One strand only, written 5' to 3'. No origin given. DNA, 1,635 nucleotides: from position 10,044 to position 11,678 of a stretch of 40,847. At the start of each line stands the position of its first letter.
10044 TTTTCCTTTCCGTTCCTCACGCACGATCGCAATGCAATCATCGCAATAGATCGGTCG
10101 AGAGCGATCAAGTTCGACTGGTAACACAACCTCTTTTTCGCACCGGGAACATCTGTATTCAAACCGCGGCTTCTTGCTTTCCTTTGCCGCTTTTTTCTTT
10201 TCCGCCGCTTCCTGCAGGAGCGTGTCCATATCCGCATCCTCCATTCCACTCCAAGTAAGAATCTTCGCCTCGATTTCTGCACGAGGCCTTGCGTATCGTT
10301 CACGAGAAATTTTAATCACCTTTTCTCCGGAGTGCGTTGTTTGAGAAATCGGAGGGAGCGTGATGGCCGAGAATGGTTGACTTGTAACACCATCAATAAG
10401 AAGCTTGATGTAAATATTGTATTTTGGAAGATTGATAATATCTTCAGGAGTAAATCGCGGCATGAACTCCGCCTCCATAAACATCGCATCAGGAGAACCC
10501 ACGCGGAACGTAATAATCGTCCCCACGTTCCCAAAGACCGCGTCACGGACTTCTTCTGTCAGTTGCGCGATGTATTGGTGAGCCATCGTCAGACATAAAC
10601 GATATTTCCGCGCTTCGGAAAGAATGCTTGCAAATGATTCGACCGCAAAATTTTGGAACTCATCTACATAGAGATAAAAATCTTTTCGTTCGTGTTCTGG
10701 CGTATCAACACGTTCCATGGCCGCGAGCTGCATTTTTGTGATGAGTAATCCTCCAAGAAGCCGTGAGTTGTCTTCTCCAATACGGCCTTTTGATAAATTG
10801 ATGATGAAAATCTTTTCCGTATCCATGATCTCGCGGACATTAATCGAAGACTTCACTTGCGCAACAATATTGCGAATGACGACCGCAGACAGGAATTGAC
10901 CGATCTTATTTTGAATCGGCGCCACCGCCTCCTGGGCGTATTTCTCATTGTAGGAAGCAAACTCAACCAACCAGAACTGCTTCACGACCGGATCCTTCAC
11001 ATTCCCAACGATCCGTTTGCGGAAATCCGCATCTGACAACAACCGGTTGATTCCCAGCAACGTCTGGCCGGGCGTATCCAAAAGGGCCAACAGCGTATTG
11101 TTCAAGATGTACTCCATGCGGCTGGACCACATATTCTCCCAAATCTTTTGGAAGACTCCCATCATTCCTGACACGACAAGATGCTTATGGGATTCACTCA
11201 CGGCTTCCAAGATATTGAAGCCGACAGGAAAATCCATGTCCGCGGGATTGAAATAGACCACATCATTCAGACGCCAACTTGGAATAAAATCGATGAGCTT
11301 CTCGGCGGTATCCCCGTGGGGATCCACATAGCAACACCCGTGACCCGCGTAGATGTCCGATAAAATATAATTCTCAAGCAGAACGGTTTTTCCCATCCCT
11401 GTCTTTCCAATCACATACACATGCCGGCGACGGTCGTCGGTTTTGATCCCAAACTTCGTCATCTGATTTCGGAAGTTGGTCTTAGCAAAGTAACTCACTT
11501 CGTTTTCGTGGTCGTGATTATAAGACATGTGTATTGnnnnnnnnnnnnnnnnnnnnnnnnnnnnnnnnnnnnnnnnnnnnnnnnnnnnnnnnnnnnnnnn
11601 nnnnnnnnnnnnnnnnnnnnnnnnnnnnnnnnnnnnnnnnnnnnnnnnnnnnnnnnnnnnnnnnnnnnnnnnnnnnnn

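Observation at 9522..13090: Orphan split coupling-protein pair: membrane protein plus soluble VirD4/TraD-like ATPase, in an operon with uppP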

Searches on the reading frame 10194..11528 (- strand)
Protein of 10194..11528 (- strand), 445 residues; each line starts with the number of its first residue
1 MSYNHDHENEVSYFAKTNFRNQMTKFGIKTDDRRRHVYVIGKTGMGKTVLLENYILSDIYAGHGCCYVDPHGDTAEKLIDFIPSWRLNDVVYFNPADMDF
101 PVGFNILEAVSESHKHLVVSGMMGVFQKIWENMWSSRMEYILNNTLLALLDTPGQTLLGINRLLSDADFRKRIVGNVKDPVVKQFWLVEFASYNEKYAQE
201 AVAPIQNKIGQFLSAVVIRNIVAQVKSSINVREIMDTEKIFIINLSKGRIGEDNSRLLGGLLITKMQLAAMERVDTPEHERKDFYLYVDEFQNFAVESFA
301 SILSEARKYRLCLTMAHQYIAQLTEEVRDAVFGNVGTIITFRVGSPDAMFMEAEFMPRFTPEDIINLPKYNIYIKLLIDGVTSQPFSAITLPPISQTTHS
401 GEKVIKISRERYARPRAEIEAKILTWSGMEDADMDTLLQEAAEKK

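Call 56: search_dna_similar(query=window:10194-11528:-, collection=plasmids, mode=protein, max_evalue=0.00001, max_rows=25)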
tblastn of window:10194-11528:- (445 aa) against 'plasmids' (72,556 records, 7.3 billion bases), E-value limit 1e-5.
Records with a match: 446; places in all: 457; records where one place covers at least 80% of the query: 109.
Best place of each record, by identity: <60% 446.
By first word of the organism name: Bacillus 204; Streptomyces 103; Staphylococcus 27; Natrinema 12; Sulfolobus 11; Haladaptatus 9; Bradyrhizobium 5; Priestia 4; Halomontanus 4; Halalkalicoccus 4; and 45 more.
By predicted mobility (MOB-suite, as given by PLSDB): non-mobilizable 289; conjugative 104; mobilizable 53.
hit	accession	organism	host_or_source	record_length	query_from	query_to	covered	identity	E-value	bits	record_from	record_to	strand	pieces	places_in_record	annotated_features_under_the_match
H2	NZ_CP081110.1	Sulfitobacter mediterraneus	-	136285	20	391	84%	41.7%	3e-95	321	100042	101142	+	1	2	type IV secretion system DNA-binding domain-containing protein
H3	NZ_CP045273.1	Priestia megaterium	pure culture,Paper surface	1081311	33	423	80%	38.3%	2e-23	265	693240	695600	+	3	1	none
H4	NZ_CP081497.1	Streptomyces sp. BHT-5-2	whole organism,plant soil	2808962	27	393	82%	32.4%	3e-56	208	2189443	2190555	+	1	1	none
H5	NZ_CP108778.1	Embleya sp. NBC_00896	-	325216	27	392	82%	32.2%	9e-58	212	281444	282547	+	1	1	type IV secretory system conjugative DNA transfer family protein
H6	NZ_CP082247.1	Natrinema sp. SYSU A 869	cell culture,salt lake sediment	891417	16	413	89%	29.2%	4e-32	137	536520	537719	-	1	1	type IV secretion system DNA-binding domain-containing protein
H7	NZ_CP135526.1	Halomontanus rarus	Salt lake,Salt lake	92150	16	413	89%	29.1%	6e-36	148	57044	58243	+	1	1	TraM recognition domain-containing protein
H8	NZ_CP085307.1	Haladaptatus pallidirubidus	cell culture,saline soil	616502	15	423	92%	28.2%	9e-36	147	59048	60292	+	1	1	type IV secretion system DNA-binding domain-containing protein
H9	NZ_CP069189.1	Haloterrigena salifodinae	Salt Microbe,Salt Mine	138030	16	413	89%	28.7%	6e-39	157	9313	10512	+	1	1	TraM recognition domain-containing protein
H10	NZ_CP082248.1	Natrinema sp. SYSU A 869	cell culture,salt lake sediment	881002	16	413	89%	28.7%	2e-32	137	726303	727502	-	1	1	none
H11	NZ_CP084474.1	Natrinema sp. DC36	cell culture,sediment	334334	16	420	91%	28.1%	4e-34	143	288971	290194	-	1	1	TraM recognition domain-containing protein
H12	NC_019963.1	Natrinema pellirubrum DSM 15624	-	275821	16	413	89%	28.5%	4e-37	152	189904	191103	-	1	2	TraM recognition domain-containing protein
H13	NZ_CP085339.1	Haladaptatus halobius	cell culture,saline soil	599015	15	423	92%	27.6%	1e-34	144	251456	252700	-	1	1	type IV secretion system DNA-binding domain-containing protein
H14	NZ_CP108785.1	Embleya sp. NBC_00888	-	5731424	27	392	82%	30.6%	3e-58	214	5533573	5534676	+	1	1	none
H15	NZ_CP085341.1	Haladaptatus halobius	cell culture,saline soil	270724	13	416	91%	27.5%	2e-29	129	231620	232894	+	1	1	type IV secretion system DNA-binding domain-containing protein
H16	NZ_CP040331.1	Natrinema versiforme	-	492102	16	413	89%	27.8%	2e-35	147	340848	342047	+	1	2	TraM recognition domain-containing protein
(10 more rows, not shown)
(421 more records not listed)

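Call 58: get_annotated_region(hit=H2, flank=6000)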
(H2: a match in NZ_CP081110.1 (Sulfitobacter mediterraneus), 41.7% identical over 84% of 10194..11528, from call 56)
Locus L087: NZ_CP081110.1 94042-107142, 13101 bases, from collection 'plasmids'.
description: Sulfitobacter mediterraneus strain M342 plasmid unnamed1, complete sequence
organism: Sulfitobacter mediterraneus (NCBI taxid 83219)
taxonomy: Bacteria; Pseudomonadota; Alphaproteobacteria; Rhodobacterales; Roseobacteraceae; Sulfitobacter; Sulfitobacter mediterraneus
host: -; source: -; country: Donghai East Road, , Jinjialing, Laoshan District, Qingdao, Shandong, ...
typing (MOB-suite, as given by PLSDB): non-mobilizable
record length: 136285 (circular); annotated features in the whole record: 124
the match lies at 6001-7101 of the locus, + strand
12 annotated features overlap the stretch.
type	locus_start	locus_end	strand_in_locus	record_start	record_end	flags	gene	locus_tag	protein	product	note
CDS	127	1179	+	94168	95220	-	-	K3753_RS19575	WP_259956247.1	helix-turn-helix domain-containing protein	-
CDS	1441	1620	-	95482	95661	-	-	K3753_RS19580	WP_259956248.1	hypothetical protein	-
CDS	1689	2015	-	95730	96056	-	-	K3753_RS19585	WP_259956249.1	hypothetical protein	-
CDS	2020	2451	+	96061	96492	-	-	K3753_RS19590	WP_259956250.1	hypothetical protein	-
CDS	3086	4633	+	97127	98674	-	-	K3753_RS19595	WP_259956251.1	recombinase family protein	GO:0006310 - DNA recombination [Evidence IEA]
CDS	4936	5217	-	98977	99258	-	-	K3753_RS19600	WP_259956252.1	hypothetical protein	-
CDS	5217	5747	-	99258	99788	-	-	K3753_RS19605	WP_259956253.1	DUF3768 domain-containing protein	-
CDS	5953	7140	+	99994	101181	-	-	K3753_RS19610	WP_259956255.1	type IV secretion system DNA-binding domain-containing protein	-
CDS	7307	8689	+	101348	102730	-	-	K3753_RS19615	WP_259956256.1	transposase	GO:0006313 - DNA transposition [Evidence IEA]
CDS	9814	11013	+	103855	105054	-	-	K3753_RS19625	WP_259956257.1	IS91 family transposase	-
CDS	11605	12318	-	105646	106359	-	-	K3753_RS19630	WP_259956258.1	alpha/beta hydrolase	-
CDS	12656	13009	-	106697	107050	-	-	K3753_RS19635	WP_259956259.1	hypothetical protein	-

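Call 61: get_annotated_region(hit=H3, flank=6000)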
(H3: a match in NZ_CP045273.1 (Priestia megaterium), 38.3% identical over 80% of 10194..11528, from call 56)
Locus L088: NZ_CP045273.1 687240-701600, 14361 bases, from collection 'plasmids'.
description: Priestia megaterium strain FDU301 plasmid pFDU301A, complete sequence
organism: Priestia megaterium (NCBI taxid 1404)
taxonomy: Bacteria; Bacillota; Bacilli; Bacillales; Bacillaceae; Priestia; Priestia megaterium
host: -; source: pure culture,Paper surface; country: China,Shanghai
typing (MOB-suite, as given by PLSDB): non-mobilizable
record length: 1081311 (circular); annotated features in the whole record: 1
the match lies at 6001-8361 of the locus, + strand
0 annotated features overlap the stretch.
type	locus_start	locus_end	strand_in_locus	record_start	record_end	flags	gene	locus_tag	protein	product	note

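Call 62: get_annotated_region(hit=H5, flank=6000)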
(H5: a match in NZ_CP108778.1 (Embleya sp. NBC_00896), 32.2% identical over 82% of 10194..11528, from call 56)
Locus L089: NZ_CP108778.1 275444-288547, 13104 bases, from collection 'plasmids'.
description: Embleya sp. NBC_00896 plasmid unnamed2, complete sequence
organism: Embleya sp. NBC_00896 (NCBI taxid 2975961)
taxonomy: Bacteria; Actinomycetota; Actinomycetes; Kitasatosporales; Streptomycetaceae; Embleya; Embleya sp. NBC 00896
host: -; source: -; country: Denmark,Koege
typing (MOB-suite, as given by PLSDB): non-mobilizable
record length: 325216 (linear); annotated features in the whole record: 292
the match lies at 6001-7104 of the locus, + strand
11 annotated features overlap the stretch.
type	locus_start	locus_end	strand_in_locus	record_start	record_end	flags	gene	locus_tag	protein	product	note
CDS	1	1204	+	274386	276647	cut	-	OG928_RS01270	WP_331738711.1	hypothetical protein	-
CDS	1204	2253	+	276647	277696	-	-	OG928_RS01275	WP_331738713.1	PrgI family protein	-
CDS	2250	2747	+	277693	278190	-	-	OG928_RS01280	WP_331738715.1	XF1762 family protein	-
CDS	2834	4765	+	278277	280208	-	-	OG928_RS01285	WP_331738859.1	ATP-binding protein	-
CDS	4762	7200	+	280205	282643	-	-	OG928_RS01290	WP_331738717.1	type IV secretory system conjugative DNA transfer family protein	-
CDS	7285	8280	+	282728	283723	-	-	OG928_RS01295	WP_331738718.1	replication-relaxation family protein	-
CDS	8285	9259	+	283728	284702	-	-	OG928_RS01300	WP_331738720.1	NlpC/P60 family protein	-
CDS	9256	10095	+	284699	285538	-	-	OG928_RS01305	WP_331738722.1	hypothetical protein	-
CDS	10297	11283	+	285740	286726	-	-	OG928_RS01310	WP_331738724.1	hypothetical protein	-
CDS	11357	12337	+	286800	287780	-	-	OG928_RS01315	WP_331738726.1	hypothetical protein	-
CDS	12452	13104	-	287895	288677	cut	-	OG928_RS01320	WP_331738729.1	helix-turn-helix domain-containing protein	-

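Call 63: get_annotated_region(hit=H9, flank=6000)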
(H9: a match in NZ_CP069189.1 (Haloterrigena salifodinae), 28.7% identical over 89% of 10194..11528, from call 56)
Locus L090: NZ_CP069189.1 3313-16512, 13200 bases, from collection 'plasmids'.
description: Haloterrigena salifodinae strain BOL5-1 plasmid pHTS138, complete sequence
organism: Haloterrigena salifodinae (NCBI taxid 2675099)
taxonomy: Archaea; Euryarchaeota; Halobacteria; Halobacteriales; Natrialbaceae; Haloterrigena; Haloterrigena salifodinae
host: -; source: Salt Microbe,Salt Mine; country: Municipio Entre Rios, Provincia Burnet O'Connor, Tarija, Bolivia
typing (MOB-suite, as given by PLSDB): non-mobilizable; mating-pair formation MPF_T
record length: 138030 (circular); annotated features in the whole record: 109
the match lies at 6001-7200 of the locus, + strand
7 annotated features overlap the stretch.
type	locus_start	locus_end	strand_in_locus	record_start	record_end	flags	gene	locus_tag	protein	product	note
CDS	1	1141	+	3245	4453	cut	-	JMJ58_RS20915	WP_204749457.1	hypothetical protein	-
CDS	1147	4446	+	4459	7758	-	-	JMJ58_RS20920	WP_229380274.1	conjugal transfer protein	-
CDS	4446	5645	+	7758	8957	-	-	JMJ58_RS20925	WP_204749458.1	hypothetical protein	-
CDS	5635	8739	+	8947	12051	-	-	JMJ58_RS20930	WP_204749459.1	TraM recognition domain-containing protein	-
CDS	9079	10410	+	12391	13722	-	-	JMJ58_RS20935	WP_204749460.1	hypothetical protein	-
CDS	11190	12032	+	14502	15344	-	-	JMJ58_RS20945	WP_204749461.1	hypothetical protein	-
CDS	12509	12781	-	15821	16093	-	-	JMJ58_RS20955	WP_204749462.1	hypothetical protein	-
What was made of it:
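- Outside Patescibacteria the homologous modules sit in conjugation clusters, not next to sec genes (calls 62, 63).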

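Call 68: search_protein_families(library=pfam, proteins=[L089:4762-7200:+, L089:2834-4765:+, L089:1204-2253:+, L089:7285-8280:+, L090:1147-4446:+, L090:4446-5645:+, L090:5635-8739:+, L090:9079-10410:+], max_evalue=0.001)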
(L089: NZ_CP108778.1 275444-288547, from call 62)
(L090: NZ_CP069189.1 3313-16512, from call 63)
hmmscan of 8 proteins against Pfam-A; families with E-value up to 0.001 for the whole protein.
L089:4762-7200:+ (812 aa): 7 families
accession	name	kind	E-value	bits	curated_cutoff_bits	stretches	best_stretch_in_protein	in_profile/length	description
PF02534.20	T4SS-DNA_transf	-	2.4e-10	40.3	20.1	1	415-494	37-114/468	Type IV secretory system Conjugative DNA transfer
PF10412.15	TrwB_AAD_bind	-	2.1e-09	37.2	20.5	1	415-484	9-72/387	Type IV secretion-system coupling protein DNA-binding domain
PF01935.23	DUF87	-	1.3e-06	29.2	23.2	1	421-484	23-83/220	Helicase HerA, central domain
PF13401.12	AAA_22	-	1.8e-06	28.8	27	0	419-459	3-43/130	AAA domain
PF12696.13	TraG-D_C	-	1.3e-05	25.6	22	1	673-740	4-72/126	TraM recognition site of TraD and TraG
PF01580.24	FtsK_SpoIIIE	-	0.00022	21.2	24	1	418-443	36-61/221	FtsK/SpoIIIE family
PF25199.1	nSTAND_NTPase5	-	0.00093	19.5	34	0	417-480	37-101/145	Novel STAND NTPase 5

L089:2834-4765:+ (643 aa): 4 families
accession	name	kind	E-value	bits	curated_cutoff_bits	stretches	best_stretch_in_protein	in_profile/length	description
PF19044.6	P-loop_TraG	-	1.6e-14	53.8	25.8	2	445-539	250-347/413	TraG P-loop domain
PF12846.13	AAA_10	-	1e-11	44.9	27.5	1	420-497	215-292/362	AAA-like domain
PF11130.14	TraC_F_IV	-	1.6e-05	24.6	28.1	1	52-164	266-374/375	TraC protein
PF01935.23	DUF87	-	5e-05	23.9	23.2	1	232-292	29-92/220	Helicase HerA, central domain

L089:1204-2253:+ (349 aa): 1 family
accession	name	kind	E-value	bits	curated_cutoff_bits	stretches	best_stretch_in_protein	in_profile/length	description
PF12666.12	PrgI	-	1.3e-17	64.6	27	1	14-101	1-89/91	PrgI family protein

L089:7285-8280:+ (331 aa): 1 family
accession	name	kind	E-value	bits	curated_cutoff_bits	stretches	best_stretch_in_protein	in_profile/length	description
PF13814.12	Replic_Relax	-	2.7e-36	125.9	25.3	1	24-206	2-178/191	Replication-relaxation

L090:1147-4446:+ (1099 aa): 2 families
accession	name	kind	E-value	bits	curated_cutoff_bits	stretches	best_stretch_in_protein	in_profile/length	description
PF13401.12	AAA_22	-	0.00025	21.8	27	0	860-914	70-122/130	AAA domain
PF12696.13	TraG-D_C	-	0.00028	21.2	22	1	878-958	4-85/126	TraM recognition site of TraD and TraG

L090:4446-5645:+ (399 aa): 0 families

L090:5635-8739:+ (1034 aa): 4 families
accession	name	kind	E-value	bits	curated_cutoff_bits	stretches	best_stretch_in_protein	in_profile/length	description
PF12696.13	TraG-D_C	-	5.2e-06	26.8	22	1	389-467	3-84/126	TraM recognition site of TraD and TraG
PF02534.20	T4SS-DNA_transf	-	1.3e-05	24.7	20.1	1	320-471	238-391/468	Type IV secretory system Conjugative DNA transfer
PF10412.15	TrwB_AAD_bind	-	3.1e-05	23.5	20.5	1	130-459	8-320/387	Type IV secretion-system coupling protein DNA-binding domain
PF25199.1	nSTAND_NTPase5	-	0.00019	21.7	34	0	139-188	43-93/145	Novel STAND NTPase 5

L090:9079-10410:+ (443 aa): 1 family
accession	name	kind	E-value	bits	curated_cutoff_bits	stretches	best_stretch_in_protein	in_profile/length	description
PF22763.1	NrS1-1_pol-like_HBD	-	3.7e-31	107.2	27.9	1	247-312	1-64/64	NrS-1 polymerase HBD domain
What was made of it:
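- That Embleya T4CP sits in a PrgI / VirB4-like / T4CP / Replic_Relax / NlpC-P60 cluster (calls 62, 68). The closest homologous one-chain versions sit inside conjugative T4SS clusters (calls 62, 63, 68). The ancestry of the module is conjugative (calls 62, 63, 68).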
